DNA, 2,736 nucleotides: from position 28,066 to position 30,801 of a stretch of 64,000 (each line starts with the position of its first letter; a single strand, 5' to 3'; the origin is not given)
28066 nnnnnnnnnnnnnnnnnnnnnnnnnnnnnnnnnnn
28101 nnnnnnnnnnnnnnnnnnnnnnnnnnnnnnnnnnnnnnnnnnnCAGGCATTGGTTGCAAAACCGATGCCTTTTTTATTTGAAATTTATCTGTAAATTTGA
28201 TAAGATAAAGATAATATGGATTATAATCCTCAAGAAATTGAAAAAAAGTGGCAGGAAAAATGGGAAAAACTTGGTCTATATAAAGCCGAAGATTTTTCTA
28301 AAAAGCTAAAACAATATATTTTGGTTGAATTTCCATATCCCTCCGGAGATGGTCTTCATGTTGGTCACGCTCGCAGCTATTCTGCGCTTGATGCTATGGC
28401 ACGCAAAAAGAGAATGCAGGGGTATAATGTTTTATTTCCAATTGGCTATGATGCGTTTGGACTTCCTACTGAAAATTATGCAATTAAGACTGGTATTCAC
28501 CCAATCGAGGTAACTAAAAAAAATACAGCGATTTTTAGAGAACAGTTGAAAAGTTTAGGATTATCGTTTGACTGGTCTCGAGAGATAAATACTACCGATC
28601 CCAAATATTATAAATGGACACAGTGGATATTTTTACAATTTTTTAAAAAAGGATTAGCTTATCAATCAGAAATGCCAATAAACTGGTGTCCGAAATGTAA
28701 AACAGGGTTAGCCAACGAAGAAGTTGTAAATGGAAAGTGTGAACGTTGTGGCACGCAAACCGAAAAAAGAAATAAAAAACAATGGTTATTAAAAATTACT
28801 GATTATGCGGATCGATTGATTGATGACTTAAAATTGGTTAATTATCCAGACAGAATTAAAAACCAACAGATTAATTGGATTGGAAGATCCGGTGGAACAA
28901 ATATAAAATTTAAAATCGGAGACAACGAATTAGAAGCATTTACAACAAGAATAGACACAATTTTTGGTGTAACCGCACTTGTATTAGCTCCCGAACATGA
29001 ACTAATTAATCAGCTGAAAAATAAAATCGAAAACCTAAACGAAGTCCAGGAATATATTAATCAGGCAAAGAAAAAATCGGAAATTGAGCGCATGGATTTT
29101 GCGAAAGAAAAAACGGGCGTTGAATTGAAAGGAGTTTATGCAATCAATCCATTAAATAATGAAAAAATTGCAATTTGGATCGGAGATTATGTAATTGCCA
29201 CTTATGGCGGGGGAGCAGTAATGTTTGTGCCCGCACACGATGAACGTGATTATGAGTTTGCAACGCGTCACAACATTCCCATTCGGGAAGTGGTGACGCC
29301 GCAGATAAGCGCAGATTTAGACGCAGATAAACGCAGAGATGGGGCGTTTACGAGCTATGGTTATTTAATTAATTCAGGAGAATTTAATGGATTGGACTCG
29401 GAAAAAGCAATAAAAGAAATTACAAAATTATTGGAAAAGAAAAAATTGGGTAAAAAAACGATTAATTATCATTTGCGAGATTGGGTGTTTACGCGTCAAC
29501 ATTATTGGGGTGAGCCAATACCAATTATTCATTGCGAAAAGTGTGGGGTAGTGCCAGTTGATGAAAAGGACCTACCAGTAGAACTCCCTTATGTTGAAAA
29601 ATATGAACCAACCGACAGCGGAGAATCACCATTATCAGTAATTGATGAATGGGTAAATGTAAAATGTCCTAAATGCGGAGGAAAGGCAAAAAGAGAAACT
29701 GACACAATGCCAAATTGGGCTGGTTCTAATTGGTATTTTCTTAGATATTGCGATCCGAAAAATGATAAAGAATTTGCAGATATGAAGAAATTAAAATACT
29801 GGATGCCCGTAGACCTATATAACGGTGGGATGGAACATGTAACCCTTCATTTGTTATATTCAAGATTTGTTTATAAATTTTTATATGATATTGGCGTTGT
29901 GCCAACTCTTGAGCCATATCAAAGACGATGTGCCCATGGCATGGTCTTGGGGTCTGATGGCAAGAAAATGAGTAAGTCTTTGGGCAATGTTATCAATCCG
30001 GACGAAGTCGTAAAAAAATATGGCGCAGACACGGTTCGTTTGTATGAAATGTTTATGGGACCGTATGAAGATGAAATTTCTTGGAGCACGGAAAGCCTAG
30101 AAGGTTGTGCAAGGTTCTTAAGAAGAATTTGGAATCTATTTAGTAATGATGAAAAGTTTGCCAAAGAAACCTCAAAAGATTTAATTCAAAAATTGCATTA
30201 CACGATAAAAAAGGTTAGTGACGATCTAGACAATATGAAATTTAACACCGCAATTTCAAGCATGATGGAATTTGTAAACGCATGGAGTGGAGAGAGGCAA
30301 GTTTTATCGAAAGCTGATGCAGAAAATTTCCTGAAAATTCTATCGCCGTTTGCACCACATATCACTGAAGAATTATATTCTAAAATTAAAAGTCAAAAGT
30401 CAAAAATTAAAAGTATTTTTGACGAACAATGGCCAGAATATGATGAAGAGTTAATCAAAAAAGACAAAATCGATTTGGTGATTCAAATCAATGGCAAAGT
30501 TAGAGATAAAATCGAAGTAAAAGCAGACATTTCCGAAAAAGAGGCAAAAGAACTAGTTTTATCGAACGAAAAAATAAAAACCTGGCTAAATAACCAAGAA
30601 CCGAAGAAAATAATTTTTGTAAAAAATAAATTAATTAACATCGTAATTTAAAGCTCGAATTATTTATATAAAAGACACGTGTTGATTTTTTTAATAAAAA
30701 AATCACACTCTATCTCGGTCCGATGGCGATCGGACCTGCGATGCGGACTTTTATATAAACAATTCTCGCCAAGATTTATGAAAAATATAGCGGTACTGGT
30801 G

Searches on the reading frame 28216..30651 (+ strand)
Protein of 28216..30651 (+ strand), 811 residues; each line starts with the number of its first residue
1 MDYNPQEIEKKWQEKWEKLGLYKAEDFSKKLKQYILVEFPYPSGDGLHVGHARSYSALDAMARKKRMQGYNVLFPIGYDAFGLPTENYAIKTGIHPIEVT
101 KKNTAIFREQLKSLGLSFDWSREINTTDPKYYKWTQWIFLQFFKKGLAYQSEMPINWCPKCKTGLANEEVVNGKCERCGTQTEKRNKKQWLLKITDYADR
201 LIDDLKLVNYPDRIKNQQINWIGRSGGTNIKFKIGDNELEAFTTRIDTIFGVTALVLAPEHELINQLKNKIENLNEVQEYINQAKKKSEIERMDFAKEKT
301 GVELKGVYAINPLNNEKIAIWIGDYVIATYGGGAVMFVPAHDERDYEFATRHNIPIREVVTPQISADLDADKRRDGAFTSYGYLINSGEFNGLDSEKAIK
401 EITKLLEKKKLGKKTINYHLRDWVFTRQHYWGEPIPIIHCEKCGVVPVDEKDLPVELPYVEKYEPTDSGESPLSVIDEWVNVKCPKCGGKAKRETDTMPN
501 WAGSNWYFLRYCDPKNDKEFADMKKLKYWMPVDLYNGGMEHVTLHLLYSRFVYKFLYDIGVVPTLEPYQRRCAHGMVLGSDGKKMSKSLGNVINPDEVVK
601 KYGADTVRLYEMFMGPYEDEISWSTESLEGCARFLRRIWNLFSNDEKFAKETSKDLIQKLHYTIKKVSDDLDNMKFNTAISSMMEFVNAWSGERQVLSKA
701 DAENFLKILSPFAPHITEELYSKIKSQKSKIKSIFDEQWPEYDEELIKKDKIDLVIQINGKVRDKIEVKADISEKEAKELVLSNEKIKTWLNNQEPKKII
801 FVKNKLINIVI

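Call 9: search_protein_families(library=pfam, proteins=[window:28216-30651:+])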
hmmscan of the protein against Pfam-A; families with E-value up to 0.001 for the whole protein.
window:28216-30651:+ (811 aa): 6 families
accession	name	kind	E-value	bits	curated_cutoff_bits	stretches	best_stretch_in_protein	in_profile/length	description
PF13603.12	tRNA-synt_1_2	-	5.5e-60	202.5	25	1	220-406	2-184/185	Leucyl-tRNA synthetase, editing domain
PF00133.28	tRNA-synt_1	-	4.8e-56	190.7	22.7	2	11-222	1-225/414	tRNA synthetases class I (I, L, M and V)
PF09334.17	tRNA-synt_1g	-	3.8e-35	121.8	20.1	2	35-185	3-149/391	tRNA synthetases class I (M)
PF08264.19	Anticodon_1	-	4.9e-23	82.1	25.1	1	654-775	2-145/148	Anticodon-binding domain of tRNA ligase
PF01406.26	tRNA-synt_1e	-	1e-09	38.6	27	1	573-629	242-297/301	tRNA synthetases class I (C) catalytic domain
PF00750.26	tRNA-synt_1d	-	0.00051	19.6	23.3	0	556-598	253-294/349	tRNA synthetases class I (R), catalytic domain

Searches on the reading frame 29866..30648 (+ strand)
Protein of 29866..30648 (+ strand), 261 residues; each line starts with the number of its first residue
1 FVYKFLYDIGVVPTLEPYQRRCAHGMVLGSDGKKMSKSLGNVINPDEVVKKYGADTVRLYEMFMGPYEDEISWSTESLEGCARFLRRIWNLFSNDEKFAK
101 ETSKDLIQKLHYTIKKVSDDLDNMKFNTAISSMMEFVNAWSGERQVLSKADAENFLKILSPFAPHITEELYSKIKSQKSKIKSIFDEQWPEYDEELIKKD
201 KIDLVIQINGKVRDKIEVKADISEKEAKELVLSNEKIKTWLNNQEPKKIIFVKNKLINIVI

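Call 61: search_protein_representatives(protein=window:29866-30648:+)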
Query: 261 residues. Proteins with E-value up to 0.001 (for the whole library): 17544; up to 1e-10: 6890; up to 1e-30: 1390. The best 150 are listed.
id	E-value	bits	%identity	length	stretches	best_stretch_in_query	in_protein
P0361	3.6e-81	288.7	51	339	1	1-261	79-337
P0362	2.1e-79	283.0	67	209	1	59-261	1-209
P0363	2.3e-79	282.9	51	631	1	1-261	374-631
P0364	3.4e-78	279.0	57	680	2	101-261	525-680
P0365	4.3e-77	275.4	53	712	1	4-261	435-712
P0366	5.5e-77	275.0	55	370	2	1-177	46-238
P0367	7.4e-77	274.6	54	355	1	3-261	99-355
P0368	6.1e-76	271.6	54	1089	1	3-261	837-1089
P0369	8.1e-76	271.2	51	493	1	1-261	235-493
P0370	1.2e-74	267.4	53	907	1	1-261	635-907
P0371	6.1e-74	265.1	49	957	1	1-261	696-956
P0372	1.4e-73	263.9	51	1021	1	1-261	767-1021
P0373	2.9e-73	262.9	52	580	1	1-261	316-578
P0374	4.4e-73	262.3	50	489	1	3-261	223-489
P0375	1.4e-72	260.6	51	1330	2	96-261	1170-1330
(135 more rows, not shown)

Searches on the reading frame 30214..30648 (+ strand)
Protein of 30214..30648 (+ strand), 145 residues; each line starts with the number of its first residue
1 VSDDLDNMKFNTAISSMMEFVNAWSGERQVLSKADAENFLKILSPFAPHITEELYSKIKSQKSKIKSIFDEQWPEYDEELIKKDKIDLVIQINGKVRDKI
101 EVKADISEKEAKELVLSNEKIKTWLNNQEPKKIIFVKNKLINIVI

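Call 48: search_solved_structures(query=window:30214-30648:+, show_alignments=3, max_evalue=0.01)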
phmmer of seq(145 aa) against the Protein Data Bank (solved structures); distinct sequences matched with E-value up to 0.01: 18.
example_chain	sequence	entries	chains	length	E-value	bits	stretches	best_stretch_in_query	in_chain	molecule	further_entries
1h3n_A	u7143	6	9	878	1.7e-20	76.8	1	1-145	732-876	LEUCYL-TRNA SYNTHETASE | AMINOACYL-TRNA SYNTHETASE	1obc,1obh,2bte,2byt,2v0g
7nu1_A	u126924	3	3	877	3.1e-19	72.7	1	1-145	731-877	Leucine--tRNA ligase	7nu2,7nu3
2v0c_A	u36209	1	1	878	3.2e-19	72.7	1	1-145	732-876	AMINOACYL-TRNA SYNTHETASE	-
6q89_A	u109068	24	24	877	3.2e-19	72.7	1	1-145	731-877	Leucine--tRNA ligase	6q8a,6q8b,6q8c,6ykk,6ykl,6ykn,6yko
7nty_A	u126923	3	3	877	3.2e-19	72.6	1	1-145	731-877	Leucine--tRNA ligase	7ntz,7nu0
7nua_A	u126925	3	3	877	3.2e-19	72.6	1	1-145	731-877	Leucine--tRNA ligase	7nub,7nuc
9tjw_A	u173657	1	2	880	4.4e-16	62.5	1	2-145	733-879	Leucine--tRNA ligase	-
9twu_A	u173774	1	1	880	4.4e-16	62.5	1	2-145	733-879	Leucine--tRNA ligase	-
9twr_A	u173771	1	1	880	4.4e-16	62.5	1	2-145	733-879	Leucine--tRNA ligase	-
9twt_A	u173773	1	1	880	4.4e-16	62.5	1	2-145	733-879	Leucine--tRNA ligase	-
5omw_A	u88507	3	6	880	4.4e-16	62.5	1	2-145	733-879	Leucine--tRNA ligase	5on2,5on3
3zgz_A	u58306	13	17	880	4.4e-16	62.5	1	2-145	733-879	LEUCINE--TRNA LIGASE | LEUCYL-TRNA SYNTHETASE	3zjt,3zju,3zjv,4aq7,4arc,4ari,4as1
9twv_A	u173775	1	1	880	4.4e-16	62.5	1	2-145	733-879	Leucine--tRNA ligase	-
9tws_A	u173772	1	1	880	4.4e-16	62.5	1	2-145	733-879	Leucine--tRNA ligase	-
9tjv_A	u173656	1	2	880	4.5e-16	62.5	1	2-145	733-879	Leucine--tRNA ligase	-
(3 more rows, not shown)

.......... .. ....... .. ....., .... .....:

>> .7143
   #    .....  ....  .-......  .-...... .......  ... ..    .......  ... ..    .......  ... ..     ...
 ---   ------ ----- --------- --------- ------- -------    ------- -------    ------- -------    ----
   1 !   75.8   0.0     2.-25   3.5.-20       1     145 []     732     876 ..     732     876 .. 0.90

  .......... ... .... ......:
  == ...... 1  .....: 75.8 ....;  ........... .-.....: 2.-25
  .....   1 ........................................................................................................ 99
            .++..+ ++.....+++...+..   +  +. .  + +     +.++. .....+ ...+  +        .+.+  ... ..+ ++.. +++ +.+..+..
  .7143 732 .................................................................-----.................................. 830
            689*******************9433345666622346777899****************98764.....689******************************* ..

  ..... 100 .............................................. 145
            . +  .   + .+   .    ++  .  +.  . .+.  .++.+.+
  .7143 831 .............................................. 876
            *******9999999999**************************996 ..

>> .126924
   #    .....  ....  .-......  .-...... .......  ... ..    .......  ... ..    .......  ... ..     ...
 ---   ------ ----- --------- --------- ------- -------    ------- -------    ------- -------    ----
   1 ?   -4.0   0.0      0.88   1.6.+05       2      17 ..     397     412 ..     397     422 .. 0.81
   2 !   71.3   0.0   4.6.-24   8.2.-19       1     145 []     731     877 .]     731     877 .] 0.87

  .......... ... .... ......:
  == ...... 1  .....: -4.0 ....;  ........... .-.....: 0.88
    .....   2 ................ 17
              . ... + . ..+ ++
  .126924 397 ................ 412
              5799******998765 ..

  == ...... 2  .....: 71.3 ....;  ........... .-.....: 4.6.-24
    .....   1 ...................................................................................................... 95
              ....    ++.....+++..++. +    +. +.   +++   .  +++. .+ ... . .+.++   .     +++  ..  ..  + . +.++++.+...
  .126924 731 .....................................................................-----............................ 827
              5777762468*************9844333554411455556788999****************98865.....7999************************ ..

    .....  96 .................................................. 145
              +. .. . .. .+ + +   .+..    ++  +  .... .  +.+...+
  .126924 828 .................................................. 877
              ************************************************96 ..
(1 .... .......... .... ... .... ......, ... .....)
